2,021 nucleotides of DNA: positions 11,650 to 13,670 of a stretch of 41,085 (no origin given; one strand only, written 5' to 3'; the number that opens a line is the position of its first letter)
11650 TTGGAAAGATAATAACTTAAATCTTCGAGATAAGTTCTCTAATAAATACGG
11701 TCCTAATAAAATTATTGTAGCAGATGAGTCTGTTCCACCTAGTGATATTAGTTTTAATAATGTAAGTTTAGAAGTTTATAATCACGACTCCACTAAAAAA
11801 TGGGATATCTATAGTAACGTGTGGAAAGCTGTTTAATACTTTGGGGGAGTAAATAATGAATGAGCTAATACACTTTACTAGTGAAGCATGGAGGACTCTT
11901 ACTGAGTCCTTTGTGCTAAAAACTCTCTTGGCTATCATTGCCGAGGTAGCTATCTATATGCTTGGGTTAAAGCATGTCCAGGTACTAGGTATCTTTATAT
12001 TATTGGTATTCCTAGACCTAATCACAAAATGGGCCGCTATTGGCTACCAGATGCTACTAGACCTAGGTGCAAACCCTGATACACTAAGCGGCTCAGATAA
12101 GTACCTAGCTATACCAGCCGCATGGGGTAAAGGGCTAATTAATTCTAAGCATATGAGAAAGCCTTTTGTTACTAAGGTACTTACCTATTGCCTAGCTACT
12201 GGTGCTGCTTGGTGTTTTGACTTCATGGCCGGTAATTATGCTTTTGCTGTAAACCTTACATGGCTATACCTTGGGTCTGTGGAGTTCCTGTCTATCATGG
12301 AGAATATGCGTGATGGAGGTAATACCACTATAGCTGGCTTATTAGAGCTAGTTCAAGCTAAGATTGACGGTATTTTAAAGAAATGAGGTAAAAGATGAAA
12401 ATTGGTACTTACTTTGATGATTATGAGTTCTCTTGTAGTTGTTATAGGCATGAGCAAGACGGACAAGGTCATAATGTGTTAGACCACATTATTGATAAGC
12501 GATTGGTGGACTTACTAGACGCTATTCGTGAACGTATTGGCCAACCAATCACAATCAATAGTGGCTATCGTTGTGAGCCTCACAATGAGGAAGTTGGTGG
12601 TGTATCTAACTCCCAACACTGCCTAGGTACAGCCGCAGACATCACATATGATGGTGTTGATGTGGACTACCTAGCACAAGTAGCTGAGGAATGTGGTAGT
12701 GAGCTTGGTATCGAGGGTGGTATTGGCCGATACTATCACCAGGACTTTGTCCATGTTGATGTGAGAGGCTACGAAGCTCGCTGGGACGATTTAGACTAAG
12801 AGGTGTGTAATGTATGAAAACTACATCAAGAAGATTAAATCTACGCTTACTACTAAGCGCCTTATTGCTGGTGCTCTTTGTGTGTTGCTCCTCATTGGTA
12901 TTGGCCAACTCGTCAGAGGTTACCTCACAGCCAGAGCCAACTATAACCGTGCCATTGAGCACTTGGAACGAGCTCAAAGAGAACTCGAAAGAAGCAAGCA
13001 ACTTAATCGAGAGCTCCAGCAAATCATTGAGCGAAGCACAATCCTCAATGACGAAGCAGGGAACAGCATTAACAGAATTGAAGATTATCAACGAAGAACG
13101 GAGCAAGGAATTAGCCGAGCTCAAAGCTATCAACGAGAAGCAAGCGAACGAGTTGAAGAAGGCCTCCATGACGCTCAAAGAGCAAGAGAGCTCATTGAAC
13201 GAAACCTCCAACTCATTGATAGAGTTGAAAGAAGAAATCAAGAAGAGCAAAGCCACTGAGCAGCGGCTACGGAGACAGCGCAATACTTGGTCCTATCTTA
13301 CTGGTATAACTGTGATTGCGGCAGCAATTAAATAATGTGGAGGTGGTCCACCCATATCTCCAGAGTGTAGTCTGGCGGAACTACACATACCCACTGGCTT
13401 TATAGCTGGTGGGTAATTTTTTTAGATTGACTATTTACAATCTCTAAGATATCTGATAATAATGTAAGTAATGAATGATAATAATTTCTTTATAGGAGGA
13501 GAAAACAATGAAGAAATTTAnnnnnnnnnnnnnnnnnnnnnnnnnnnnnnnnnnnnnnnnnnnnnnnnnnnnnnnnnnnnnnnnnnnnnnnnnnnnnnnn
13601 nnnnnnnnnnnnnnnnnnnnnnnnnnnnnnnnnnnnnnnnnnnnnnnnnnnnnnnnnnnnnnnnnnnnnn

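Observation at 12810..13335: Two long overlapping reading frames after the endolysin, each encoding a membrane anchor plus a coiled coil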

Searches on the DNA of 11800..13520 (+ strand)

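Call 5: search_dna_similar(query=window:11800-13500:+, collection=phages, mode=distant, max_rows=30)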
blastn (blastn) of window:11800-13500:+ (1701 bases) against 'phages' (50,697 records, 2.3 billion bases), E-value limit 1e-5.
No match.

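Call 72: search_rna_families(source=window, start=13250, end=13520, threshold=evalue, max_evalue=10)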
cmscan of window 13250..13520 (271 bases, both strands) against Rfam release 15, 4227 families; matches with E-value up to 10: 4.
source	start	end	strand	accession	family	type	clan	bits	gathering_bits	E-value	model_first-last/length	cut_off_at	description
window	13433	13463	+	RF01358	CRISPR-DR39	Gene; CRISPR;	-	21.3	39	0.72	1-31/31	no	CRISPR RNA direct repeat element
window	13471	13520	+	RF02584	KRAS_3UTR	Cis-reg;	-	20.4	49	4.8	1-49/49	no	KRAS 3' UTR cis-regulatory element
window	13334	13357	+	RF03431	mir-4657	Gene; miRNA;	-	16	73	1.3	1-53/53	no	mir-4657 microRNA precursor family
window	13385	13424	-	RF02377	SurA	Gene; sRNA;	-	9.1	100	3.2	238-277/279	no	SurA sRNA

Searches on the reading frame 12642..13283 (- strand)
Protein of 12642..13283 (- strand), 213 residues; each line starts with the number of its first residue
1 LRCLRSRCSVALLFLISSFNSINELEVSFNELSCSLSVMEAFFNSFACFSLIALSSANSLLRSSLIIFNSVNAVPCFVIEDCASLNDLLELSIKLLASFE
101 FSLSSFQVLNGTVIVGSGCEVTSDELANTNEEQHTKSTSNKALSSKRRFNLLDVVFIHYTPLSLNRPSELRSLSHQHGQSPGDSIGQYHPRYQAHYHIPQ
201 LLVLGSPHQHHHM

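Call 3: search_protein_families(library=phrogs, proteins=[window:12642-13283:-], max_evalue=0.1)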
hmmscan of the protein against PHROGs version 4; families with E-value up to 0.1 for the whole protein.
window:12642-13283:- (213 aa): 0 families

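Call 4: search_protein_families(library=pfam, proteins=[window:12642-13283:-], max_evalue=0.1)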
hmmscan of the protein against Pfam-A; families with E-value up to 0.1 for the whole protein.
window:12642-13283:- (213 aa): 0 families
